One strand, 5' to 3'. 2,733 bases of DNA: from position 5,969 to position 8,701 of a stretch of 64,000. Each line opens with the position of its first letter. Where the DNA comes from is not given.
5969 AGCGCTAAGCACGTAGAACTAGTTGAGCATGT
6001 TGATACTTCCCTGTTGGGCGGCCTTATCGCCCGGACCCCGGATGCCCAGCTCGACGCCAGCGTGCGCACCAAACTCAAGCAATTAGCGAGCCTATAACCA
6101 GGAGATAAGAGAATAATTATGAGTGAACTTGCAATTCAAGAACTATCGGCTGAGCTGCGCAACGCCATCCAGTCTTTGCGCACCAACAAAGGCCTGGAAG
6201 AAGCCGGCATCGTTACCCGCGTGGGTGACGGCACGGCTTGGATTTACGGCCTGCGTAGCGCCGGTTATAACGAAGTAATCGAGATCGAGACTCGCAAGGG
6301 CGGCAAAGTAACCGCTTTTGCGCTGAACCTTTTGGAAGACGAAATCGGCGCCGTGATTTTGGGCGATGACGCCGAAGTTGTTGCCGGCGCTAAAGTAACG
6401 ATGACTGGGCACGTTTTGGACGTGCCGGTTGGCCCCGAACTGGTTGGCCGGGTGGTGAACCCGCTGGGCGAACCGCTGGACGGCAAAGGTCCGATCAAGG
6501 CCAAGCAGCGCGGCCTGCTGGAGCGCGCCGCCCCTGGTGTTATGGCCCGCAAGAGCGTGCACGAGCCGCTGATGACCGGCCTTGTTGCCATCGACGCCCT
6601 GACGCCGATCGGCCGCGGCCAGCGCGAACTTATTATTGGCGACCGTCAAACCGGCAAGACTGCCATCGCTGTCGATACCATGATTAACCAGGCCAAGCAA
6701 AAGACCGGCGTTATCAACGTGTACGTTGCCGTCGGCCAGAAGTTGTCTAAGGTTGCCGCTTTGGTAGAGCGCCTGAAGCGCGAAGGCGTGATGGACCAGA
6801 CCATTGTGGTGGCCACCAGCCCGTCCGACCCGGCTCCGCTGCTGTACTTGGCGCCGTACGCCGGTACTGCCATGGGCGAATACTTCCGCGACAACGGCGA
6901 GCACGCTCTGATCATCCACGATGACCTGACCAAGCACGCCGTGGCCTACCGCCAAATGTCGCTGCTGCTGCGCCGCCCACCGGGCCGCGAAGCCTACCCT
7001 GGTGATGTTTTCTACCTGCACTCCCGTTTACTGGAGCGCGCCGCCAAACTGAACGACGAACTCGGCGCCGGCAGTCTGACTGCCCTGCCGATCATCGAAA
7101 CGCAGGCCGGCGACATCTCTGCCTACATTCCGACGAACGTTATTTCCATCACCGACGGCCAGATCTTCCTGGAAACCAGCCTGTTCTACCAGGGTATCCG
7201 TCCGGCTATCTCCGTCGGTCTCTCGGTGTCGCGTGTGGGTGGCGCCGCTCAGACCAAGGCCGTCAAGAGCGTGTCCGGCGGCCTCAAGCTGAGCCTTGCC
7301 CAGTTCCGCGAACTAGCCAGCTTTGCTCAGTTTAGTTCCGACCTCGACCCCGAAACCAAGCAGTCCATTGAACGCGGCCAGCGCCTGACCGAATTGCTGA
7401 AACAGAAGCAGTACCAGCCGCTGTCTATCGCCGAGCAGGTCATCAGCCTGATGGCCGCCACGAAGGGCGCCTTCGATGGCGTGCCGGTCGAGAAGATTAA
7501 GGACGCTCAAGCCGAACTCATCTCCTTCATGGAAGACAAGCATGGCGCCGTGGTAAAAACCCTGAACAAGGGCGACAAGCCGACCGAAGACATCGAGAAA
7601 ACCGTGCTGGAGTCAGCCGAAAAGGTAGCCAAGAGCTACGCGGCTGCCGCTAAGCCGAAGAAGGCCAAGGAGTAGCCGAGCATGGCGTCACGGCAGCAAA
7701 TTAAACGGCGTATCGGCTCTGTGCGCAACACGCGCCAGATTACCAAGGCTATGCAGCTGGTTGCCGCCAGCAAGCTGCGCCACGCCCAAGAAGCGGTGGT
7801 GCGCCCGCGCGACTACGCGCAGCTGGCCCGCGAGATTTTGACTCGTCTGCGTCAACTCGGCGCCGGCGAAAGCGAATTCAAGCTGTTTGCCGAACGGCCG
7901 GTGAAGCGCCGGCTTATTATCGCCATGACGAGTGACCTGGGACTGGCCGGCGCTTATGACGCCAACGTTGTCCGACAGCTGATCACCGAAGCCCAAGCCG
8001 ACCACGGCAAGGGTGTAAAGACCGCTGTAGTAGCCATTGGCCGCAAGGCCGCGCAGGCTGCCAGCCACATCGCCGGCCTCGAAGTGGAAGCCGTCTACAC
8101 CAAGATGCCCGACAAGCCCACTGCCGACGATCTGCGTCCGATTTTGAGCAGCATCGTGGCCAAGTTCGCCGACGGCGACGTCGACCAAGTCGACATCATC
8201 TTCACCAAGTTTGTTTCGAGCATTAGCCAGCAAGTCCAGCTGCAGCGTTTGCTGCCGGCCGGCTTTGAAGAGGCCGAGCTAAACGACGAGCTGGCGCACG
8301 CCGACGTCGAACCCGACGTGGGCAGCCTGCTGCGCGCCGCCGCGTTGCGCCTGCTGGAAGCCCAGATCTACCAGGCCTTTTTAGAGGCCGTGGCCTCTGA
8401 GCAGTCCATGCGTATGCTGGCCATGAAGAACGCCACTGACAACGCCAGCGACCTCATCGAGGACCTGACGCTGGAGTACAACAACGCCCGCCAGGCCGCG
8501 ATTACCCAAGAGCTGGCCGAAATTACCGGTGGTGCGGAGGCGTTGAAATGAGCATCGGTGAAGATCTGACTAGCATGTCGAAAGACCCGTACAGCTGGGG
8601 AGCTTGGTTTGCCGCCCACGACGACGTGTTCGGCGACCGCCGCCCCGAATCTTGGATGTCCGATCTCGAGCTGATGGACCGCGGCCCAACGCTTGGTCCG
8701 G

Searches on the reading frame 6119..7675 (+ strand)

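Call 93: search_protein_families(library=pfam, proteins=[window:6119-7675:+], max_evalue=0.00001)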
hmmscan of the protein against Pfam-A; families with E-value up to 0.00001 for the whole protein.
window:6119-7675:+ (518 aa): 3 families
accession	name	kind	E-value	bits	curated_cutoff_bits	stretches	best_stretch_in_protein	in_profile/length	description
PF00006.31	ATP-synt_ab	-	2.3e-80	269.7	29.5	1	154-371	1-213/213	ATP synthase alpha/beta family, nucleotide-binding domain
PF00306.32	ATP-synt_ab_C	-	2.4e-44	151.2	27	1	378-502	1-125/126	ATP synthase alpha/beta chain, C terminal domain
PF02874.29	ATP-synt_ab_N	-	8.1e-06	26.7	20.9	0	28-97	4-69/69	ATP synthase alpha/beta family, beta-barrel domain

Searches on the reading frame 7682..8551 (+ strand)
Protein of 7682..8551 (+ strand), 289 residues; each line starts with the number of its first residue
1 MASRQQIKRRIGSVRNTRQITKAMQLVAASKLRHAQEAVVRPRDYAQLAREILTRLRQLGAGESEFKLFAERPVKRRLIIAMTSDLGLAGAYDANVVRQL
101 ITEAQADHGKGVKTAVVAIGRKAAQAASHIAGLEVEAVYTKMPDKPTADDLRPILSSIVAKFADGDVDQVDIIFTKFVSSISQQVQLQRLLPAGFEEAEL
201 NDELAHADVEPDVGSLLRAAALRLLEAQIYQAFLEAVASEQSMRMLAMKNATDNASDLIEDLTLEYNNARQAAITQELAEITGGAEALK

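Call 93: search_protein_families(library=pfam, proteins=[window:7682-8551:+], max_evalue=0.00001)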
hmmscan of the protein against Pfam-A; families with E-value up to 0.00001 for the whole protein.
window:7682-8551:+ (289 aa): 1 family
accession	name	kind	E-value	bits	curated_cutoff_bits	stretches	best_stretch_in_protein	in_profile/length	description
PF00231.24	ATP-synt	-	1.8e-86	290.8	39.9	1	5-288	3-285/285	ATP synthase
